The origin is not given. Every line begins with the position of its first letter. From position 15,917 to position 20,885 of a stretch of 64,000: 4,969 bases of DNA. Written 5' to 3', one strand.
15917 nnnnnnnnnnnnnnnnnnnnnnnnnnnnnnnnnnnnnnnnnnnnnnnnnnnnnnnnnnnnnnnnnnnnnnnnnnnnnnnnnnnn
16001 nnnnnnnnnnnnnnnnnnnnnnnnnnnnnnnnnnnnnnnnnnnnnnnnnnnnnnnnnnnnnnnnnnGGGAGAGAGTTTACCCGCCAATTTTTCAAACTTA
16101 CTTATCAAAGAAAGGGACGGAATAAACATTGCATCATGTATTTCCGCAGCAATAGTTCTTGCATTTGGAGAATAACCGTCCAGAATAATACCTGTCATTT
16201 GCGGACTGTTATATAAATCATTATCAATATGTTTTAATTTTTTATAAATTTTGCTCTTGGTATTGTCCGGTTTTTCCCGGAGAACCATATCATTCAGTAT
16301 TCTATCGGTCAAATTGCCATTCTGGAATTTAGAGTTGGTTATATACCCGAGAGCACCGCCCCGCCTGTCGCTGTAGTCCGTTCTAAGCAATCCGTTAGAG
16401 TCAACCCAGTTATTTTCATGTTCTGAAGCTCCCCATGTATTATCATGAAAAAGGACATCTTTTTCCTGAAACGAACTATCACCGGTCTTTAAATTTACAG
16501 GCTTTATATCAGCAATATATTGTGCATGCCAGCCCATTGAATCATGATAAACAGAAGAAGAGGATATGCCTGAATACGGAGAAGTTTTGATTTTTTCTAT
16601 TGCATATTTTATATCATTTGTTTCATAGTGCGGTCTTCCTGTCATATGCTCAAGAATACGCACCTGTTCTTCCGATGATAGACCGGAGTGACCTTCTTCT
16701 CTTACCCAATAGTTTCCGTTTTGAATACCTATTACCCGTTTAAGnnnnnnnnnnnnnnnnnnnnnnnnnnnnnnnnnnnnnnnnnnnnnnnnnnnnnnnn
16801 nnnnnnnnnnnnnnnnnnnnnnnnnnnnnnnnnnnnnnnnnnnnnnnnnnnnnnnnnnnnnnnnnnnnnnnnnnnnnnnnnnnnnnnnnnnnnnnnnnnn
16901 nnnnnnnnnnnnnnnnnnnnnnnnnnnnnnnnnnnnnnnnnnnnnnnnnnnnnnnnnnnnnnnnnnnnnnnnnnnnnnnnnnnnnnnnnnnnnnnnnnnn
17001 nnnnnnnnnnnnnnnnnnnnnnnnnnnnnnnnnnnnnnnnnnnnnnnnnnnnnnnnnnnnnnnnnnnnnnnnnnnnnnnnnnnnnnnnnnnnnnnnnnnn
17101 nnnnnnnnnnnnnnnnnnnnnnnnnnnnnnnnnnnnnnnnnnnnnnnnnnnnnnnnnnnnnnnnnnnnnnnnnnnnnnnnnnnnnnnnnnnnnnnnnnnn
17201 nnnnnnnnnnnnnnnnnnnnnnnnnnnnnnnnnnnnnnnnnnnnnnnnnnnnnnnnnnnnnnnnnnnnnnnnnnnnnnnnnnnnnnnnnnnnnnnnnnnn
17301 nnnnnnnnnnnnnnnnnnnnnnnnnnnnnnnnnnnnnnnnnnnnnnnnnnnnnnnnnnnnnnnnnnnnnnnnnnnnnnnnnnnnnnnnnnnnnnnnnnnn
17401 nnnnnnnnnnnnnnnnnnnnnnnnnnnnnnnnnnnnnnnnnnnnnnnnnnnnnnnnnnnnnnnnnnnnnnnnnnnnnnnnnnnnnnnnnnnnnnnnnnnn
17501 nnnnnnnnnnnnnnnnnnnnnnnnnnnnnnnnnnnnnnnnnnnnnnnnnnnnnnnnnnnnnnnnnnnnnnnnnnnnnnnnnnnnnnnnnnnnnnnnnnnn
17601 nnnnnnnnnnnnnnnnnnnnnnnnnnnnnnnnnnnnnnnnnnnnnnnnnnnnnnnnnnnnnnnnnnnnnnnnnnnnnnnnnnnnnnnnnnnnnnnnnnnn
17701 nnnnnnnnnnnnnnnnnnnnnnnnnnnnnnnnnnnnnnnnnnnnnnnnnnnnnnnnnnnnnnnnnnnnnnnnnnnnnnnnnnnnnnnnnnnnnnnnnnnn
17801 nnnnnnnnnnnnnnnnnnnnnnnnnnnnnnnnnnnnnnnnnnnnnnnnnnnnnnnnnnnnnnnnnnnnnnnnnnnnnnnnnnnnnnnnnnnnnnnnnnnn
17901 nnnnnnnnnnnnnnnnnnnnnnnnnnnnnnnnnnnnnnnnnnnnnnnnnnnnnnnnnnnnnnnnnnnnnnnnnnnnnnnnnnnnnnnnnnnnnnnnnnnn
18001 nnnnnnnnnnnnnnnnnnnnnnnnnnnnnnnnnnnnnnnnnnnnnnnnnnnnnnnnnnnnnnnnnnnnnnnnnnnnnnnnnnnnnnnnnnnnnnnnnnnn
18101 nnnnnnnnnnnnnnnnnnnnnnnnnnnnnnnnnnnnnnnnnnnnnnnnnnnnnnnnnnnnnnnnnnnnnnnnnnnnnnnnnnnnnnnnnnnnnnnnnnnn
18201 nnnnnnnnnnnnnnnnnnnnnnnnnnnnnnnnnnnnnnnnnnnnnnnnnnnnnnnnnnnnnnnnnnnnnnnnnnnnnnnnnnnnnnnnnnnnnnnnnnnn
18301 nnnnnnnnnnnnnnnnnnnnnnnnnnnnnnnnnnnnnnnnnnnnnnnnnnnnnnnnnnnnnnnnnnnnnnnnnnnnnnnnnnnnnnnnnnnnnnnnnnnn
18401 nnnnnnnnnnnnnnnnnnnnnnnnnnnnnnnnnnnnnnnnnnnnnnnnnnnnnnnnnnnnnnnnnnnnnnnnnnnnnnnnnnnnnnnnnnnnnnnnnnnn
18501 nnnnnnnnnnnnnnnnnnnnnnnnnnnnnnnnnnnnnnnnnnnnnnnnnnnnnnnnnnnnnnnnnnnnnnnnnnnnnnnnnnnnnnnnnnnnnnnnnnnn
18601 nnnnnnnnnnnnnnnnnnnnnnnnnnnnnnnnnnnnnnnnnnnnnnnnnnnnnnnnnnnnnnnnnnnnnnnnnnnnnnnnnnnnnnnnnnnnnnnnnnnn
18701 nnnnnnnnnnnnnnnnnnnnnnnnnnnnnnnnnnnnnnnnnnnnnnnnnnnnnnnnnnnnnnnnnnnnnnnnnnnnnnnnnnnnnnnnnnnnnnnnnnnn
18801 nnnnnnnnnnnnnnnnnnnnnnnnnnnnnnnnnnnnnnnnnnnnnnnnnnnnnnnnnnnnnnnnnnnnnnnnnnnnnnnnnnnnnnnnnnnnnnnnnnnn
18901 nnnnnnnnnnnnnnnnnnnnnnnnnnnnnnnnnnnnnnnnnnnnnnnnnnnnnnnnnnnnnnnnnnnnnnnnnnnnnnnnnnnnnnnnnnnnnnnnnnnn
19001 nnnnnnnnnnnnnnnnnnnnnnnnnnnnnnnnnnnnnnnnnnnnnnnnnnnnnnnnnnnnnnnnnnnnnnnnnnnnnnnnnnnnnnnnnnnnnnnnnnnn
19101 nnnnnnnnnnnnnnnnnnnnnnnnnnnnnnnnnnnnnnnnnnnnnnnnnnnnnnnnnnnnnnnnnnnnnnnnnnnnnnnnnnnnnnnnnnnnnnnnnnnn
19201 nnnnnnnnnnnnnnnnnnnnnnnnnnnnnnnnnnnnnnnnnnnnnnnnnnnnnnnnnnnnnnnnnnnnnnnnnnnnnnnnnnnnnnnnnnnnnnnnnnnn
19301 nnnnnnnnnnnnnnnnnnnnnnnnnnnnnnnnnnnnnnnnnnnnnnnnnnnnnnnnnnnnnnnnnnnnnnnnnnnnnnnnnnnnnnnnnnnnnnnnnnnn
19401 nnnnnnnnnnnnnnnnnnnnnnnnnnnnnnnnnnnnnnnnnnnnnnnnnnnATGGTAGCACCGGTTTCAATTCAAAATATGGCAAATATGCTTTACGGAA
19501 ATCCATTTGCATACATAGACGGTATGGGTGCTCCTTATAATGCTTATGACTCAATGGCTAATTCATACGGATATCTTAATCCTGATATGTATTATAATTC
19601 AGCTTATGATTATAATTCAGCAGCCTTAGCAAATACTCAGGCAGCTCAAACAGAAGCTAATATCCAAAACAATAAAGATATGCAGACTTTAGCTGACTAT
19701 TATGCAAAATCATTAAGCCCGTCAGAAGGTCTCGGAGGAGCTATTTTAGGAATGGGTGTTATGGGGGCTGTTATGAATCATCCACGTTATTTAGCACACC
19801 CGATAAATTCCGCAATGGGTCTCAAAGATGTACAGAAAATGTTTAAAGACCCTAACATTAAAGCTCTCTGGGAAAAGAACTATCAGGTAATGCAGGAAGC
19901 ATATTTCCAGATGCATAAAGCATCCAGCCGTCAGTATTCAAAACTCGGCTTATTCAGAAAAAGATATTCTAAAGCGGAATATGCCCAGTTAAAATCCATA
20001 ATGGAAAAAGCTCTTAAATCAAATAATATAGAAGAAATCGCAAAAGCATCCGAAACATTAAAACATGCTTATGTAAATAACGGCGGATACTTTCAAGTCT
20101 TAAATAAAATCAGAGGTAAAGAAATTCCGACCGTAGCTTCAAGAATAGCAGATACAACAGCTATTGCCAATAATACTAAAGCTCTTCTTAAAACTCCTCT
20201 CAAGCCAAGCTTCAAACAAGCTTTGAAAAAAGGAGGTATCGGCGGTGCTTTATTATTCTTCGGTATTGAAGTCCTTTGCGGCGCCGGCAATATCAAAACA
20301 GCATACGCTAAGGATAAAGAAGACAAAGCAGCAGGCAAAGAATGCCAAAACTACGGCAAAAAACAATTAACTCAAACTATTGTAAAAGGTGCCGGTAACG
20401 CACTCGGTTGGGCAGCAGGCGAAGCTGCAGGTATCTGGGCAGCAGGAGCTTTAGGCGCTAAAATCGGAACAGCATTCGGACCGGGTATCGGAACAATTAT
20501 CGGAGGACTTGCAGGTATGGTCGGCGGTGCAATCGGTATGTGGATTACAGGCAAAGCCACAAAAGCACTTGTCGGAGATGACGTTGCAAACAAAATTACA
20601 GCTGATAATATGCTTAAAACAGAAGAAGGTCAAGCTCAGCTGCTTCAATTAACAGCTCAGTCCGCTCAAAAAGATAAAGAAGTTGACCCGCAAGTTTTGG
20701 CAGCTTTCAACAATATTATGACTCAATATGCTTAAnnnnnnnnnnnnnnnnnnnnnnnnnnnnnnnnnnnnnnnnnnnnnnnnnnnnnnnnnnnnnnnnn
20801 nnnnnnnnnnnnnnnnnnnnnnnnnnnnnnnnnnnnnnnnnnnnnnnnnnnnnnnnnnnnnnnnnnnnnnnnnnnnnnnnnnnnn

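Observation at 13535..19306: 1923-aa protein with a papain-like catalytic triad split by about 700 residues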

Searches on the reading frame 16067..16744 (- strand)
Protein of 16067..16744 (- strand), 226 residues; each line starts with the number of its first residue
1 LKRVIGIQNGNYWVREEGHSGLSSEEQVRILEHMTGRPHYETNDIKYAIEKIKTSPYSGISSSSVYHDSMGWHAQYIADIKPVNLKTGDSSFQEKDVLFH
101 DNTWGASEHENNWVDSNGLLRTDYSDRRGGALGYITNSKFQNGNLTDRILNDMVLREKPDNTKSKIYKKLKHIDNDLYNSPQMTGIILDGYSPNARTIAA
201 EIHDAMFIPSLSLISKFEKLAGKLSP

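Call 46: predict_structure(alignment_id=A5)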
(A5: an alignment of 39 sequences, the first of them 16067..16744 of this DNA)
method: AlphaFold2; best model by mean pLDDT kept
length: 226 residues; sequences in the alignment: 39
mean_pLDDT: 79.5   pTM: 0.71
mean pLDDT of the five models: 79.5, 76.5, 75.4, 73.0, 72.3
residues with pLDDT >= 90: 80; 70-90: 94; 50-70: 32; < 50: 20
segments of 3 or more residues with pLDDT < 50: 1-20
pLDDT, mean of each block of 10 residues (from residue 1): 36 44 77 92 94 94 84 90 91 95 75 91 81 88 90 74 64 65 92 81 75 76 79
secondary structure, 60 per line:
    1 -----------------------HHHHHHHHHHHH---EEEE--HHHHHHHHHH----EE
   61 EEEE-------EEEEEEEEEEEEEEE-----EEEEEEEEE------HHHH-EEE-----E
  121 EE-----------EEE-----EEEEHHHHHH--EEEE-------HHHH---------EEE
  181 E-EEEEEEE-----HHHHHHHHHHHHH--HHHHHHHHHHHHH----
elements in order: H24-35 E39-42 H45-54 E59-64 E72-86 E92-100 H107-110 E112-114 E120-122 E134-136 E142-145 H146-151 E154-157 H165-168 E178-181 E183-189 H195-207 H210-222

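Call 48: fold_search(model_id=the predicted structure, library=pdb)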
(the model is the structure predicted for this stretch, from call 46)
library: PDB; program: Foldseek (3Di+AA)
matches with E <= 10: 377; with E <= 0.001: 0
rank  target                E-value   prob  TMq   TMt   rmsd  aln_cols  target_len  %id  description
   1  6bdt_A                4.4e-02  0.82  0.30  0.23  17.0       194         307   10  Crystal Structure of Human Calpain-3 Protease Core Mutant-C129S (released 2018-02-07)
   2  9fpa_A                7.3e-02  0.51  0.22  0.22  13.5       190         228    7  DUBS Parachlamydia sp. PcJOS orthorhombic crystal form (released 2025-04-23)
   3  8gtj_C                3.6e-01  0.04  0.12  0.10  20.4       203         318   11  Crystal structure of IpaH7.8-LRR and GSDMB isoform-4 complex (released 2023-04-12)
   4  1pxv_A                3.9e-01  0.38  0.26  0.30   7.7       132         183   11  The staphostatin-staphopain complex: a forward binding inhibitor in complex with its target cysteine protease (released 2003-10-21)
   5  1xrh_C                5.1e-01  0.07  0.17  0.14  21.7       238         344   12  Crystal Structure of Ureidoglycolate Dehydrogenase from Escherichia Coli (released 2004-10-26)
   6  2zqo_A                6.1e-01  0.04  0.13  0.18  13.5       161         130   10  Crystal structure of the earthworm R-type lectin C-half in complex with GalNAc (released 2008-09-02)
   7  7h4j                  6.5e-01  0.10  0.15  0.21  10.4       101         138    9  Group deposition for crystallographic fragment screening of Coxsackievirus A16 (G-10) 2A protease -- Crystal structure o (released 2024-04-24)
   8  1xrh_G                6.9e-01  0.06  0.12  0.09  14.3       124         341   19  Crystal Structure of Ureidoglycolate Dehydrogenase from Escherichia Coli (released 2004-10-26)
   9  9cu3_B                7.3e-01  0.15  0.16  0.18   9.5        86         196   15  Allosteric mechanism of DriD transcription activator (released 2025-04-23)
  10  9v8i_A                7.3e-01  0.10  0.18  0.29  10.5       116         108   11  Crystal structure for YxiD-YxxD toxin-immunity protein complex from Bacillus subtilis 6633. (released 2025-12-24)
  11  4fjs_A                7.7e-01  0.06  0.16  0.12  20.5       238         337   12  Crystal structure of ureidoglycolate dehydrogenase enzyme in apo form (released 2013-01-16)
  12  2gjg                  7.7e-01  0.05  0.13  0.12  18.2       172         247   12  CRYSTAL STRUCTURE OF A PILZ-CONTAINING PROTEIN (PP4397) FROM PSEUDOMONAS PUTIDA KT2440 AT 2.25 A RESOLUTION (released 2006-04-25)
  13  4x2y_A                8.1e-01  0.11  0.17  0.20   9.7        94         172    8  Crystal structure of a chimeric Murine Norovirus NS6 protease (inactive C139A mutant) in which the P4-P4 prime residue (released 2015-02-18)
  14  6ybw_E                8.1e-01  0.03  0.11  0.15  16.0       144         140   10  Structure of a human 48S translational initiation complex - 40S body (released 2020-09-16)
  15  8xow_f                8.6e-01  0.07  0.15  0.23  10.2       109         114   14  Mature virion portal of bacteriophage lambda (released 2024-04-10)
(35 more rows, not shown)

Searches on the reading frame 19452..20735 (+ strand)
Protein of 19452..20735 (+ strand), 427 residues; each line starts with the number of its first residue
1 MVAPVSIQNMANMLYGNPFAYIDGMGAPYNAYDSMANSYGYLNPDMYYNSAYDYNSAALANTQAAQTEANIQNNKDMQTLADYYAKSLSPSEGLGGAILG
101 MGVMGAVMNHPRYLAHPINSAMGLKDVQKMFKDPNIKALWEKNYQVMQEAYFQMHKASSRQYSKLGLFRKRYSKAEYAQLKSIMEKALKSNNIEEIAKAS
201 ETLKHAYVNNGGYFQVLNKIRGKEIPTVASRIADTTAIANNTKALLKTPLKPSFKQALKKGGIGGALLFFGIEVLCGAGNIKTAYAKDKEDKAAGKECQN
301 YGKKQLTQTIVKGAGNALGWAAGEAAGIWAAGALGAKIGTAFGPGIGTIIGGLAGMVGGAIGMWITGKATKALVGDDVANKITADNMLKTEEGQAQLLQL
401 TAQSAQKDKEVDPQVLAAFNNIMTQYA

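Call 13: search_protein_families(library=pfam, proteins=[window:19452-20735:+], max_evalue=0.001)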
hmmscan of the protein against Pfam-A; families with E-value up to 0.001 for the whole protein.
window:19452-20735:+ (427 aa): 0 families

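Call 67: search_protein_families(library=padloc, proteins=[window:19452-20735:+], max_evalue=0.01)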
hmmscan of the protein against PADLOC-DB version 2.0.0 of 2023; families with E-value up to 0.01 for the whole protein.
window:19452-20735:+ (427 aa): 1 family
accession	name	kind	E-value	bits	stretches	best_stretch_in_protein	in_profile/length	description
PDLC03842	LeoB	-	8.6e-05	19.6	1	325-385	438-501/568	-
